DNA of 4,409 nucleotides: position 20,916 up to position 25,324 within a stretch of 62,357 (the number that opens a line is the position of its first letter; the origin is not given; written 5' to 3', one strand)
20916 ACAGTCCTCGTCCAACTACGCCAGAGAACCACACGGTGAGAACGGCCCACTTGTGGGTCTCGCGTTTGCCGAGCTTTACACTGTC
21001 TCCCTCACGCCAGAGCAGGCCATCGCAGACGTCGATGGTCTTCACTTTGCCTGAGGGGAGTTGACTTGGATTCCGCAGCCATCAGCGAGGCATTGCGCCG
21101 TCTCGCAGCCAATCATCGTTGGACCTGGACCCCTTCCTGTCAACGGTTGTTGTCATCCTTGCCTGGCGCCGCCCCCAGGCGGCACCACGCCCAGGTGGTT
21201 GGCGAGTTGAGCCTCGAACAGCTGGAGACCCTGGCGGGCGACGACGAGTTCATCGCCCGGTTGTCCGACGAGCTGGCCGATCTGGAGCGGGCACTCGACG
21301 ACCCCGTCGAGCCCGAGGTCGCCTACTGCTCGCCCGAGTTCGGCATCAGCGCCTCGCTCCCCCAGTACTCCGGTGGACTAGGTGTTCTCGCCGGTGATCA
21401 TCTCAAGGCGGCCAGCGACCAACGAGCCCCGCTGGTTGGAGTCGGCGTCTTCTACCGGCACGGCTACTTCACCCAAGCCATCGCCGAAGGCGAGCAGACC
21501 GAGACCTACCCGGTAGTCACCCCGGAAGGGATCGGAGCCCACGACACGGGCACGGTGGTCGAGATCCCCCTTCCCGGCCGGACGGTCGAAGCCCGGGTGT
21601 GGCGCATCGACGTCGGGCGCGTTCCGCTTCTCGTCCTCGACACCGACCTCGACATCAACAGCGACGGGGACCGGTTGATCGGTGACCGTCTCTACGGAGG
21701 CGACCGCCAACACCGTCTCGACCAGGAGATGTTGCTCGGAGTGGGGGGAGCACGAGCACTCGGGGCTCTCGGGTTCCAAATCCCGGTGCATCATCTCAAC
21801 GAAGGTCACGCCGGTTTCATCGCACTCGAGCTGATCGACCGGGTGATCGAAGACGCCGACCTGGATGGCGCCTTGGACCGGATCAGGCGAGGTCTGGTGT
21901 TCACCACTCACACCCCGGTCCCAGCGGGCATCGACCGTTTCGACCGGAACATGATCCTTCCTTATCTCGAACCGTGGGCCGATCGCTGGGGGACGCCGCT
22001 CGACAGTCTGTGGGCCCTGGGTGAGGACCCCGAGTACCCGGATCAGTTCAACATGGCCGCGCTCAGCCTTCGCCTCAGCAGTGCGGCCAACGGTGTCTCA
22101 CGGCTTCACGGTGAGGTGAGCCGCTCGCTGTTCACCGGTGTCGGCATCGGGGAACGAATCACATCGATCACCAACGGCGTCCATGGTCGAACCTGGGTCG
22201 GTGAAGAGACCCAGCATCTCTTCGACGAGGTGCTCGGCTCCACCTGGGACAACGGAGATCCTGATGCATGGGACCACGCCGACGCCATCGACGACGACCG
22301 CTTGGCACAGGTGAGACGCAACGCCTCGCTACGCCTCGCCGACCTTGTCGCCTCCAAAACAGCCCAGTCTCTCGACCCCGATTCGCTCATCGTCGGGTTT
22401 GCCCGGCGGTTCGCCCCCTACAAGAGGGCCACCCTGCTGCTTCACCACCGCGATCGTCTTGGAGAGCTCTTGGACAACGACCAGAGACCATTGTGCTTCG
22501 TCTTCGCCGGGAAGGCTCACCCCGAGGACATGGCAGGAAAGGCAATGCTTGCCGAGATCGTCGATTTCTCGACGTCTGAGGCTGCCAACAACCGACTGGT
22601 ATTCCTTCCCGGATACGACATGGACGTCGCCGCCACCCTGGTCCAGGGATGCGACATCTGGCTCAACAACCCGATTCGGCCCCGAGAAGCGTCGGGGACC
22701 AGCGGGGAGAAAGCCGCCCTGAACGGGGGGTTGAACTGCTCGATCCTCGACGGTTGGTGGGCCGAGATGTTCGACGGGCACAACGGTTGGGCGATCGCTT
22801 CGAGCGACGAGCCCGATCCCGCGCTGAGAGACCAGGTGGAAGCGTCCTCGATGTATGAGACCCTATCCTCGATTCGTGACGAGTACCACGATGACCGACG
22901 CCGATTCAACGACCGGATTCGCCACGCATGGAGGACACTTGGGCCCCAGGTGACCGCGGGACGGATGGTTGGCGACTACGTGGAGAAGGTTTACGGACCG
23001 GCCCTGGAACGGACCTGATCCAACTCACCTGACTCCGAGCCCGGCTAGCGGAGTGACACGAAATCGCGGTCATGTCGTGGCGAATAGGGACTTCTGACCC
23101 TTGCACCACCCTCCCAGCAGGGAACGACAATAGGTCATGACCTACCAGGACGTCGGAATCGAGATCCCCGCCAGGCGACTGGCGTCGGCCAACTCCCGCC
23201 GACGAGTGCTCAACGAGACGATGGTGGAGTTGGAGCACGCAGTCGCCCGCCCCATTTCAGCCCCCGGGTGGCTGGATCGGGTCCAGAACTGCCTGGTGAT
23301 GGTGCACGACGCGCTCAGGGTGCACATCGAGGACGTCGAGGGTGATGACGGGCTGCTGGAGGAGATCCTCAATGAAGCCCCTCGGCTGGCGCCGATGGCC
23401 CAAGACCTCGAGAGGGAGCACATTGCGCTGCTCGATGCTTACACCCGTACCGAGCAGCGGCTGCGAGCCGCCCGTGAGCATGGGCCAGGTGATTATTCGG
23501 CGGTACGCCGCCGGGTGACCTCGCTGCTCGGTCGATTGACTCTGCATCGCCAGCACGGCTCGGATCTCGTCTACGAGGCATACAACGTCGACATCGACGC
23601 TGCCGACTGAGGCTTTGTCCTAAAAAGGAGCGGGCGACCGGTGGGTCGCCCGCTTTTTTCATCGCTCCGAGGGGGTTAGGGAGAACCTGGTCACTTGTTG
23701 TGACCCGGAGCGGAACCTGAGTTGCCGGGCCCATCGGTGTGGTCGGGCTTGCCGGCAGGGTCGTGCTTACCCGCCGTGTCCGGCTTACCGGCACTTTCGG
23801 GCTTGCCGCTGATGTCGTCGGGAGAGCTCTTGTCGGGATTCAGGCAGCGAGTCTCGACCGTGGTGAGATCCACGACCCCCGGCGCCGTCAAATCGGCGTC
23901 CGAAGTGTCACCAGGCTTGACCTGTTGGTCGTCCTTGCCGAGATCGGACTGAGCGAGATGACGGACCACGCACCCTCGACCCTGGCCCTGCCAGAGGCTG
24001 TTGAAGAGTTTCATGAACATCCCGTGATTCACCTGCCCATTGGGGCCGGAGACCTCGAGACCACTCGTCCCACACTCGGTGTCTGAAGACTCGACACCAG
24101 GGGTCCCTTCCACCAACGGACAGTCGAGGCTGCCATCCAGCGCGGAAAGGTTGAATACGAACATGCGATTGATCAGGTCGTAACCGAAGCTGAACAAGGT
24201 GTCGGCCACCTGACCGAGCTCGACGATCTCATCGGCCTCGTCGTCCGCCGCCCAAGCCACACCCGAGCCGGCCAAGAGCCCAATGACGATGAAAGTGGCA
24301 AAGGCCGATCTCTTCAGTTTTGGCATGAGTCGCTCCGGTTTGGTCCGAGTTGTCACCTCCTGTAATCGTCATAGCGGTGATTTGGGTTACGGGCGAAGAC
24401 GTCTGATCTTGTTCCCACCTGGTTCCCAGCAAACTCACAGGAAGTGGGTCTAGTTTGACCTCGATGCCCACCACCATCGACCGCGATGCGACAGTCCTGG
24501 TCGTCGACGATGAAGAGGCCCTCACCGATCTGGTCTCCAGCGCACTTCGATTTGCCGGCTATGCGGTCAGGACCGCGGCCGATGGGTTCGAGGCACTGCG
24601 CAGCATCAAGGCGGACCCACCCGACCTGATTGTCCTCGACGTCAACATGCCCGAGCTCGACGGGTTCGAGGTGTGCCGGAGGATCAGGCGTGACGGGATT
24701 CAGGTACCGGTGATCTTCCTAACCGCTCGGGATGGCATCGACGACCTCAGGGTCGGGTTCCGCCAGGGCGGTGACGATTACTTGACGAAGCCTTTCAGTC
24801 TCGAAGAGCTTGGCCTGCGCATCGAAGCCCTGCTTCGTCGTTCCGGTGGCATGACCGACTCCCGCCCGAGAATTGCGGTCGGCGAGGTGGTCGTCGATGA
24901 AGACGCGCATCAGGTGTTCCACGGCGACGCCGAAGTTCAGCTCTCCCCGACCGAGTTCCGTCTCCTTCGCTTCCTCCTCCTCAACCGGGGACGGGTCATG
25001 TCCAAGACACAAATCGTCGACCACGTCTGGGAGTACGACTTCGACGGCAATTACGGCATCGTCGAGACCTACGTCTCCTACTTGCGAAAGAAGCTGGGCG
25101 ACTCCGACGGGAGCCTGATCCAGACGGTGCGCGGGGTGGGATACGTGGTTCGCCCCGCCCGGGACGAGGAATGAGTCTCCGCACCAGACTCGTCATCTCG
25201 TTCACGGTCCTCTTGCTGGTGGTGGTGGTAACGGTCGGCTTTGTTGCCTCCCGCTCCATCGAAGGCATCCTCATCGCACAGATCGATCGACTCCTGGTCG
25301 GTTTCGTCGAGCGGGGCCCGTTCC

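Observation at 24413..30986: A local two-component regulon readable from the DNA: five 11-bp-period box arrays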

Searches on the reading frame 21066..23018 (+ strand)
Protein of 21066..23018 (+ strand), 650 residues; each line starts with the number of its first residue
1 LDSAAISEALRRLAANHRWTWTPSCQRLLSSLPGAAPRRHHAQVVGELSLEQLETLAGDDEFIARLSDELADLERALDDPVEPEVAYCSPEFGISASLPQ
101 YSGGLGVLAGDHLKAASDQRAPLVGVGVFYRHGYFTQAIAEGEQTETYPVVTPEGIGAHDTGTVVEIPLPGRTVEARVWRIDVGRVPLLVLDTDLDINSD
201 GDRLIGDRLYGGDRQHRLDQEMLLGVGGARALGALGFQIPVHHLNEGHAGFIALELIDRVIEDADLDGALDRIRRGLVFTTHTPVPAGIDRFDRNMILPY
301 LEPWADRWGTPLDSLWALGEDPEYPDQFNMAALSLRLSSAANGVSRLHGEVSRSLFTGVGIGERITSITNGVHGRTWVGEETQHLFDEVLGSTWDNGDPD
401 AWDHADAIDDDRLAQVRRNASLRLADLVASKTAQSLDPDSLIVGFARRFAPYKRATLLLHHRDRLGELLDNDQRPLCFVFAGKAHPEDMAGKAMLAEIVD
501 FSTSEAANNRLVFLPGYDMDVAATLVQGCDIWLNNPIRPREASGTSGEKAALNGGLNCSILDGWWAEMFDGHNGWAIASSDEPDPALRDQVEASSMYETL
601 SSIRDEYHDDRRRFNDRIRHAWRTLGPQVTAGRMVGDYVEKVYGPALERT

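Call 4: search_protein_families(library=pfam, proteins=[window:21066-23018:+])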
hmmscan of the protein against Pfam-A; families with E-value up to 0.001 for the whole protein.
window:21066-23018:+ (650 aa): 2 families
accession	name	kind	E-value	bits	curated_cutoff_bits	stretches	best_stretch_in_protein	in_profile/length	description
PF00343.26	Phosphorylase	-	5.9e-33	114.5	27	2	326-568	322-584/713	Carbohydrate phosphorylase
PF11897.13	DUF3417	-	4.7e-12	46.8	25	1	9-98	7-109/109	Protein of unknown function (DUF3417)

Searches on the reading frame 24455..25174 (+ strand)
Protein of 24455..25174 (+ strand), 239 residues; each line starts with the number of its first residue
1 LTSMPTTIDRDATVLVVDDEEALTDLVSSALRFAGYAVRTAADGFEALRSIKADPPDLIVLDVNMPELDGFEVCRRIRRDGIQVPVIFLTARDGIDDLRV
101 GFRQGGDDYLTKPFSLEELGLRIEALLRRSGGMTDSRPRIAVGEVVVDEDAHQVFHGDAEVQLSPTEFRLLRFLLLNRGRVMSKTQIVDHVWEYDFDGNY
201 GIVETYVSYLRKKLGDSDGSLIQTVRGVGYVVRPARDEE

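Call 4: search_protein_families(library=pfam, proteins=[window:24455-25174:+])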
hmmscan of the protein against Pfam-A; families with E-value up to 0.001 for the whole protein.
window:24455-25174:+ (239 aa): 2 families
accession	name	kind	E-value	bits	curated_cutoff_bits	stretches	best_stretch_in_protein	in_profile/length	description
PF00072.30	Response_reg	-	1.6e-30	105.9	30.2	1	14-123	1-110/111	Response regulator receiver domain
PF00486.34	Trans_reg_C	-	4.5e-26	91.2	26.2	1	159-231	2-76/77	Transcriptional regulatory protein, C terminal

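Call 14: search_protein_families(library=ncbifam, proteins=[window:24464-25174:+], max_evalue=0.00001)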
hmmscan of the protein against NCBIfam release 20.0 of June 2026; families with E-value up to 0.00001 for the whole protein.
window:24464-25174:+ (236 aa): 92 families (the best 25 are shown)
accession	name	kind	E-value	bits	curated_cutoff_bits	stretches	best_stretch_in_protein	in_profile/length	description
TIGR02154.1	PhoB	equivalog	4.7e-59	199.4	296.2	1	9-228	3-224/226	phosphate regulon transcriptional regulator PhoB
NF045944.1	ResRegRpaBCyano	equivalog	1.9e-58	197.6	330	1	12-230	1-228/229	response regulator transcription factor RpaB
NF008296.0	PRK11083.1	equivalog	6.5e-55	186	273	1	9-230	4-226/228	two-component system response regulator CreB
NF040689.1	MtrAB_MtrA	equivalog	6e-53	179.4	300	1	11-228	1-217/219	MtrAB system response regulator MtrA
TIGR01387.1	cztR_silR_copR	subfamily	6e-52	176.4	279.2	1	11-229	1-218/218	heavy metal response regulator transcription factor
NF041733.1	resp_reg_CseB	equivalog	6.5e-52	176.2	350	1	10-230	2-227/228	two-component system response regulator CseB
NF053854.1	RespRegPhoBBctds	equivalog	1.5e-50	171.7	270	1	11-229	1-224/225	two-component system response regulator PhoB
NF012023.0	PRK15479.1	equivalog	3.1e-49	167.5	337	1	11-230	3-218/224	transcriptional regulator TctD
NF040534.1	resp_reg_YycF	equivalog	1.2e-48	165.4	340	1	10-230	2-228/231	response regulator YycF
NF033117.2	vanR_ACDEGLN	exception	3.8e-46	157.5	350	1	11-229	1-225/226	VanR-ABDEGLN family response regulator transcription factor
NF007928.2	PRK10643.1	equivalog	3.9e-46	157.4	330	1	11-228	3-215/216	two-component system response regulator PmrA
NF045914.1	RespRegNblR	equivalog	4.3e-46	157.3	300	1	5-231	3-227/228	response regulator transcription factor NblR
NF045991.1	RespRegCtrARhodob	equivalog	2.1e-44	151.9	350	1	11-230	3-222/224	response regulator transcription factor CtrA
NF041734.1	resp_reg_RppA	equivalog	1.7e-43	148.6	250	1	11-229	3-227/229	two-component system response regulator RppA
NF007663.1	PRK10336.1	equivalog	6.3e-42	143.8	345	1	11-229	3-216/219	quorum sensing response regulator transcription factor QseB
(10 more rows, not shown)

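Call 15: search_solved_structures(query=window:24464-25174:+, max_evalue=1e-20)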
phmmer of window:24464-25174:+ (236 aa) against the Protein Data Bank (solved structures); distinct sequences matched with E-value up to 1e-20: 48.
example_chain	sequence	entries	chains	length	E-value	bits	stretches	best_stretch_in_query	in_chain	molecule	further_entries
9ji3_J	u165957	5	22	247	5.6e-70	238.5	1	8-232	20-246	DNA-binding response regulator | Possible two component system response transcriptional positive regulator PhoP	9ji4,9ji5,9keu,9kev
3r0j_A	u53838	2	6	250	5.9e-70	238.4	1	8-232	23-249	POSSIBLE TWO COMPONENT SYSTEM RESPONSE TRANSCRIPTIONAL POSITIVE REGULATOR PHOP | Response regulator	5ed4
9ket_J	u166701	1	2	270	1.6e-65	223.9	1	49-232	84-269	Possible two component system response transcriptional positive regulator PhoP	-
1ys6_A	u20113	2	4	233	3e-49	170.7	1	9-230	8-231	Transcriptional regulatory protein prrA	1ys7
1kgs_A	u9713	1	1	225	1.7e-44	155.1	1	9-230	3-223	DNA BINDING RESPONSE REGULATOR D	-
9dvt_R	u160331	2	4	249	1.3e-39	139.1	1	11-230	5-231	DNA-binding dual master transcriptional regulator RpaA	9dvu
2oqr_A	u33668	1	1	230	7e-39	136.8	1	10-229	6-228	Sensory transduction protein regX3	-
2gwr_A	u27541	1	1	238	4.1e-38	134.3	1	10-231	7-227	DNA-binding response regulator mtrA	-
7lz9_A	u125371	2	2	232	9.2e-36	126.6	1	10-231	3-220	Putative two-component system response regulator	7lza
4b09_A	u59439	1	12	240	5.7e-35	124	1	9-227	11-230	TRANSCRIPTIONAL REGULATORY PROTEIN BAER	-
4kfc_A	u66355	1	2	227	6.7e-35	123.7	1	9-227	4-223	KDP operon transcriptional regulatory protein KdpE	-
8jo2_H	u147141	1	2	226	9.3e-35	123.3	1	11-231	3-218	DNA-binding transcriptional regulator BasR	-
4kny_A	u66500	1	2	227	1e-34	123.2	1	9-216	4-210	KDP operon transcriptional regulatory protein KdpE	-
4s04_A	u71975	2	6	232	1e-34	123.1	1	11-231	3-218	DNA-binding transcriptional regulator BasR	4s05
6lgq_D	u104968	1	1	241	2e-34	122.2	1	10-216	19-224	DNA-binding response regulator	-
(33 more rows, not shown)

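Call 20: search_solved_structures(query=window:24464-25174:+, max_evalue=1e-60, show_alignments=2)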
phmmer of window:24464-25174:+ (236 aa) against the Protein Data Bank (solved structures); distinct sequences matched with E-value up to 1e-60: 3.
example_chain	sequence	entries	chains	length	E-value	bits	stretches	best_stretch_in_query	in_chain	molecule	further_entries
9ji3_J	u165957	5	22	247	5.6e-70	238.5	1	8-232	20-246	DNA-binding response regulator | Possible two component system response transcriptional positive regulator PhoP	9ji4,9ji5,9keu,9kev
3r0j_A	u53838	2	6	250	5.9e-70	238.4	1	8-232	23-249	POSSIBLE TWO COMPONENT SYSTEM RESPONSE TRANSCRIPTIONAL POSITIVE REGULATOR PHOP | Response regulator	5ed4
9ket_J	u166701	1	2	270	1.6e-65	223.9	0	49-232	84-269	Possible two component system response transcriptional positive regulator PhoP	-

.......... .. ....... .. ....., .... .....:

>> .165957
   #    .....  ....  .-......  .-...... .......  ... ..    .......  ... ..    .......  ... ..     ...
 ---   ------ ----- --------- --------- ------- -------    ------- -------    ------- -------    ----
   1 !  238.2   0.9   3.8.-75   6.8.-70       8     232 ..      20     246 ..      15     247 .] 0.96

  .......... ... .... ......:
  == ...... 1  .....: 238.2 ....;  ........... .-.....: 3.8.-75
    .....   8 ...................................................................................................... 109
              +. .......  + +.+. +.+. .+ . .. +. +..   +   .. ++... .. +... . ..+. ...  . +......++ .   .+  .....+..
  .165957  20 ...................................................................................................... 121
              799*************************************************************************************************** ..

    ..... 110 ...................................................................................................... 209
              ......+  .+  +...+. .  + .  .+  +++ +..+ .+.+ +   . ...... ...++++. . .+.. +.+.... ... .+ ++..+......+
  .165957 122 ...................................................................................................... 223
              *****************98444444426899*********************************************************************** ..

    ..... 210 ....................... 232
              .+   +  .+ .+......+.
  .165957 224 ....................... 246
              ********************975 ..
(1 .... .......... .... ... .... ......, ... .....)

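Call 47: find_homologous_proteins(query=window:24464-25174:+, max_evalue=1e-40)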
Query window:24464-25174:+ (236 aa): 7980 proteins with E <= 1e-40 among 8000 candidates; the best 120 are listed.
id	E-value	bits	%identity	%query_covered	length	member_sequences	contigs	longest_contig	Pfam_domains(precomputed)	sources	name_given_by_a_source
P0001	1.7e-139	481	94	98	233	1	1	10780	PF00486.35,PF00072.31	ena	-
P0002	6.6e-137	472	92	100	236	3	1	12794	PF00486.35,PF00072.31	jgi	jgi:two-component system OmpR family response regulator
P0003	8.0e-128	443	86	100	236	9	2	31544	PF00486.35,PF00072.31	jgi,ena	jgi:two-component system OmpR family response regulator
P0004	4.2e-123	427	85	98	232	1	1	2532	PF00486.35,PF00072.31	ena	-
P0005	1.0e-122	426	82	100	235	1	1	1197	PF00486.35,PF00072.31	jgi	jgi:two-component system OmpR family response regulator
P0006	3.2e-122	424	85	97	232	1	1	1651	PF00486.35,PF00072.31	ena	-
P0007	3.4e-122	424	85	98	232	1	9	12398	PF00486.35,PF00072.31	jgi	jgi:two-component system OmpR family response regulator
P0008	4.4e-122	424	83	97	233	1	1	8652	PF00486.35,PF00072.31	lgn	-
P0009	5.1e-122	424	85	98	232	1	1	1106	PF00486.35,PF00072.31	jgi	jgi:two-component system OmpR family response regulator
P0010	6.6e-122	423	85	97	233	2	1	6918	PF00486.35,PF00072.31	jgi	-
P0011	8.3e-122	423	84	98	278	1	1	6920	PF00486.35,PF00072.31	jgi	jgi:two-component system, OmpR family, response regulator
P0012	1.1e-121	422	85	96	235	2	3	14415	PF00486.35,PF00072.31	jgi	jgi:two-component system OmpR family response regulator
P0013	1.2e-121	422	84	98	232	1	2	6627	PF00486.35,PF00072.31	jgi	jgi:two-component system OmpR family response regulator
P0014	1.5e-121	422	82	98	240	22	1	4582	PF00486.35,PF00072.31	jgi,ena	jgi:two-component system OmpR family response regulator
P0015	1.9e-121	422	84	98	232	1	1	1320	PF00486.35,PF00072.31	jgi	jgi:two-component system OmpR family response regulator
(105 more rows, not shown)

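Call 48: find_encoding_contigs(protein=P0001, flank=10000, max_places=3)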
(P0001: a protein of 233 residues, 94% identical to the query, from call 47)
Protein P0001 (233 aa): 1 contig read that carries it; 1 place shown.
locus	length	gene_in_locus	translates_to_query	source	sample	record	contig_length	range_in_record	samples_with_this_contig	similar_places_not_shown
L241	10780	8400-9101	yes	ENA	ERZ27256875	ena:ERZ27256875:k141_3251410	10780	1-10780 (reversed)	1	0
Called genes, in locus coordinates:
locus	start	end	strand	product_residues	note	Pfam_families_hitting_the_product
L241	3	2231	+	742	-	?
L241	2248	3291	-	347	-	PF00005:ABC_tran, PF02463:SMC_N (faint), PF13304:AAA_21 (faint), PF08402:TOBE_2 (weak)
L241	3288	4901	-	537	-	PF00528:BPD_transp_1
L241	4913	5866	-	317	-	PF13531:SBP_bac_11, PF01547:SBP_bac_1, PF13416:SBP_bac_8, PF13343:SBP_bac_6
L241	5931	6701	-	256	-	PF19927:DUF6390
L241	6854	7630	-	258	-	PF09359:VTC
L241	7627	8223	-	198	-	PF16316:DUF4956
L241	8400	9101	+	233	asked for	PF00072:Response_reg, PF00486:Trans_reg_C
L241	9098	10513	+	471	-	PF00672:HAMP, PF00512:HisKA, PF02518:HATPase_c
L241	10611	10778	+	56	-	?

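Call 49: find_encoding_contigs(protein=P0002, flank=10000, max_places=3)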
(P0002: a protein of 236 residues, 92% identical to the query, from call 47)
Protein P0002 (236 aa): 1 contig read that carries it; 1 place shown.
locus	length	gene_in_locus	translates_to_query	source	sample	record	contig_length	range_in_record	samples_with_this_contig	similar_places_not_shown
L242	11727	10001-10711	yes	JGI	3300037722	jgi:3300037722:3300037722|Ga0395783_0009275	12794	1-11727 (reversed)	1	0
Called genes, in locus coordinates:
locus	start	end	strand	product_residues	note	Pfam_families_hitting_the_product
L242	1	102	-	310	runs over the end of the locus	PF00296:Bac_luciferase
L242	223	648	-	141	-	-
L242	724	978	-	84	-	-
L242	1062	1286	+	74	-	-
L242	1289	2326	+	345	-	PF04542:Sigma70_r2, PF04545:Sigma70_r4 (weak), PF08281:Sigma70_r4_2, PF12680:SnoaL_2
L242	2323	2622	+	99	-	-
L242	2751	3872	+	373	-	PF07690:MFS_1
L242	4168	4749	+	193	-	PF01872:RibD_C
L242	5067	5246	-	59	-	-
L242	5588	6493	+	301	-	PF00892:EamA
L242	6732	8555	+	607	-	PF00343:Phosphorylase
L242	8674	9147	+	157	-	-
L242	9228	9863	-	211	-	-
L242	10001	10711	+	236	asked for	PF00072:Response_reg, PF00486:Trans_reg_C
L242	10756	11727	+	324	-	?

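Call 50: find_encoding_contigs(protein=P0003, flank=10000, max_places=3)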
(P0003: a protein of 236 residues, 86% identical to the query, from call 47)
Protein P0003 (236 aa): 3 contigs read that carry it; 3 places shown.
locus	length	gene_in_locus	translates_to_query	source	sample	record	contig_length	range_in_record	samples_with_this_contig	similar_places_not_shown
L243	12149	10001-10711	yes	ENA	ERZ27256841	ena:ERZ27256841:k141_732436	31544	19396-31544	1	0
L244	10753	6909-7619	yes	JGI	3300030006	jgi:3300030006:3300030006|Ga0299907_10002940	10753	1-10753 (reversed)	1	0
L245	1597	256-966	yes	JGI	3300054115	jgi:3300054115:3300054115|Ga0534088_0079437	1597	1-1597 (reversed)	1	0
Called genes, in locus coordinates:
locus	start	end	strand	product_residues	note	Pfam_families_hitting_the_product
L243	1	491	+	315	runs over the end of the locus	PF06689:zf-C4_ClpX, PF02861:Clp_N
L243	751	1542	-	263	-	PF00106:adh_short, PF13561:adh_short_C2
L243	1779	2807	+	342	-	PF04542:Sigma70_r2, PF08281:Sigma70_r4_2, PF12680:SnoaL_2 (weak)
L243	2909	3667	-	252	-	PF12840:HTH_20, PF01022:HTH_5, PF01047:MarR (faint), PF08327:AHSA1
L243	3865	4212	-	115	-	PF08818:DUF1801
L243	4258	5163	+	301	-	PF00892:EamA, PF03151:TPT (faint), PF00892:EamA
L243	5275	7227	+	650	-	PF11897:DUF3417, PF00343:Phosphorylase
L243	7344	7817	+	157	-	-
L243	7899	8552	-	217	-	-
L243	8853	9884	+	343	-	-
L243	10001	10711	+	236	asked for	PF00072:Response_reg, PF00486:Trans_reg_C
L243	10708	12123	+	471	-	PF00672:HAMP, PF00512:HisKA, PF02518:HATPase_c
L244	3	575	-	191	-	?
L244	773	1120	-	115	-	PF08818:DUF1801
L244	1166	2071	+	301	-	PF00892:EamA, PF03151:TPT (faint), PF00892:EamA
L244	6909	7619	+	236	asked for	PF00072:Response_reg, PF00486:Trans_reg_C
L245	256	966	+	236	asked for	PF00072:Response_reg, PF00486:Trans_reg_C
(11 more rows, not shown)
